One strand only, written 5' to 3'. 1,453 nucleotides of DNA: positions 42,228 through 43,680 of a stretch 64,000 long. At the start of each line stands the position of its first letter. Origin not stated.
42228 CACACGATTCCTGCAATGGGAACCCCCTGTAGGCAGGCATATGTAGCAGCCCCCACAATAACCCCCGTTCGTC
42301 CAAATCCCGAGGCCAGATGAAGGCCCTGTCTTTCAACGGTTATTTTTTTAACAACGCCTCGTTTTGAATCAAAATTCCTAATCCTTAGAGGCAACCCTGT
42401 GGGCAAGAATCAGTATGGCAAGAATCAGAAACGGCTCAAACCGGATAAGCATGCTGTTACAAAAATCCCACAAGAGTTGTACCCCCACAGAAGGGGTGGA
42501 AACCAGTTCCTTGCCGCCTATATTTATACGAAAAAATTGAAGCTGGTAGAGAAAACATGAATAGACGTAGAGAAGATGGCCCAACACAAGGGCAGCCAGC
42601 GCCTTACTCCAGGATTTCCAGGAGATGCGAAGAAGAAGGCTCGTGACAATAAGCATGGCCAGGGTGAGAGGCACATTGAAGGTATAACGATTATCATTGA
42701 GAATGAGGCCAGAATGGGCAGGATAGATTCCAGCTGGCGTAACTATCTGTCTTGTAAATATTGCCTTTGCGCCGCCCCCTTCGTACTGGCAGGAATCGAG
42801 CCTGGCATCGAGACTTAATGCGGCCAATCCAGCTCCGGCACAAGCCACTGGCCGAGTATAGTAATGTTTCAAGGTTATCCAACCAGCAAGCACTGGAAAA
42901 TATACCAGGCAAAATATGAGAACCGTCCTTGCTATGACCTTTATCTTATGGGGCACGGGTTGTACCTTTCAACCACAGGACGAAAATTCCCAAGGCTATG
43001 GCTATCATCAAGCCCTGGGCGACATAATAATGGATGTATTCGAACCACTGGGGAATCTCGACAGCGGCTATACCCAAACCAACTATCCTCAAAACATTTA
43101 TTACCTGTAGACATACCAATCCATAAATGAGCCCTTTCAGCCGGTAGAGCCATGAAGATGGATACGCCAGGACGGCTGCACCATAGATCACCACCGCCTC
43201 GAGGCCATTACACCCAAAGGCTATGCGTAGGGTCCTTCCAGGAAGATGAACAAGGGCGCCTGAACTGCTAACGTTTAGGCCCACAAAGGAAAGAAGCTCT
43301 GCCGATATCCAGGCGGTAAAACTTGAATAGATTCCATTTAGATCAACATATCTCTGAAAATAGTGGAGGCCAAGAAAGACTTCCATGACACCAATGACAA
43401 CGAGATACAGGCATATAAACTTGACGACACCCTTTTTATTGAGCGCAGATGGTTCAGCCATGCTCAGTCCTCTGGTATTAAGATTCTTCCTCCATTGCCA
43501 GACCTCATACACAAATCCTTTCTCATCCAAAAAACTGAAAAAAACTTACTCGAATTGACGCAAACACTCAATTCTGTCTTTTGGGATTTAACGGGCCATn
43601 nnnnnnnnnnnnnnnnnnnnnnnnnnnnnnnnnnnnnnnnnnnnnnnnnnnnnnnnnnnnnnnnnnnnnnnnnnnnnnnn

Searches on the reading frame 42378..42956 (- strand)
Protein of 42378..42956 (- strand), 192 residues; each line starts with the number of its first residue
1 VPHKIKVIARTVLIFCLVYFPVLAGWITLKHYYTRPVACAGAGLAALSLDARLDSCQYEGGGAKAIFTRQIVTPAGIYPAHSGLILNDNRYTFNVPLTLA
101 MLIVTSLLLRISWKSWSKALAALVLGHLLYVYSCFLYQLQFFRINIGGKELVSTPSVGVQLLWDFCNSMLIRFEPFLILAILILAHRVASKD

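Call 37: search_protein_families(library=ncbifam, proteins=[window:42378-42956:-], max_evalue=0.00001)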
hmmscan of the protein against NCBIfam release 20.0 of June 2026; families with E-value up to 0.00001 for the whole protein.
window:42378-42956:- (192 aa): 1 family
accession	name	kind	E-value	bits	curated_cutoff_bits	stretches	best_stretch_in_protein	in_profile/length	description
NF041730.1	XrtH_assoc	equivalog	6e-09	35.9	35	1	10-182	3-180/184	exosortase H-associated membrane protein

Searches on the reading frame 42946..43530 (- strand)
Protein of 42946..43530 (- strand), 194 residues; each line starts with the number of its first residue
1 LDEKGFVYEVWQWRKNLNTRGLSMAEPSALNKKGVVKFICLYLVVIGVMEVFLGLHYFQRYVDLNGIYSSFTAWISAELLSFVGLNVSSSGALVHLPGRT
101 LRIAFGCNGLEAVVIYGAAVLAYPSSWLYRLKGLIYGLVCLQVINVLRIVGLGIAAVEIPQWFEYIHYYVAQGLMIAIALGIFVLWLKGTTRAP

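Call 37: search_protein_families(library=ncbifam, proteins=[window:42946-43530:-], max_evalue=0.00001)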
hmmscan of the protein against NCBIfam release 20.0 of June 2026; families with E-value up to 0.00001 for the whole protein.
window:42946-43530:- (194 aa): 11 families
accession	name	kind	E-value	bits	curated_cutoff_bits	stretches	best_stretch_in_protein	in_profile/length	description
TIGR04177.1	exosort_XrtH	exception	4.4e-20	72.3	86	1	66-191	29-156/158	exosortase H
TIGR04144.1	archaeo_VPXXXP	exception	3.9e-18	65.9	150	1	35-188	1-151/156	archaeosortase B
NF046081.1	exosort_XrtX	exception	1.1e-16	61.3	170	1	36-188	9-160/168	exosortase X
TIGR04300.1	exosort_XrtM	exception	3.3e-15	56.8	125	1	64-187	16-141/150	exosortase family protein XrtM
TIGR04178.1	exo_archaeo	signature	6e-14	52.1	23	1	102-188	2-93/97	exosortase/archaeosortase family protein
NF046083.1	exosort_XrtY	exception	2.7e-11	43.6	160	1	35-183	8-165/168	exosortase Y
NF033464.1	cyanoexo_CrtC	exception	8.3e-09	35.4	225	1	69-180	149-265/278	cyanoexosortase C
TIGR04124.1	archaeo_artE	exception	3.9e-08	33.5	95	1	41-188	9-149/153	archaeosortase family protein ArtE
TIGR04128.1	exoso_Fjoh_1448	exception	5e-08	33.3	90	1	35-188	12-170/174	exosortase family protein XrtF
NF038142.1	exosort_XrtW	exception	5.3e-07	28.3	425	1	70-157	140-231/494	exosortase W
TIGR03763.1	cyanoexo_CrtA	exception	5.5e-07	29.3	150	1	49-170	116-239/260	cyanoexosortase A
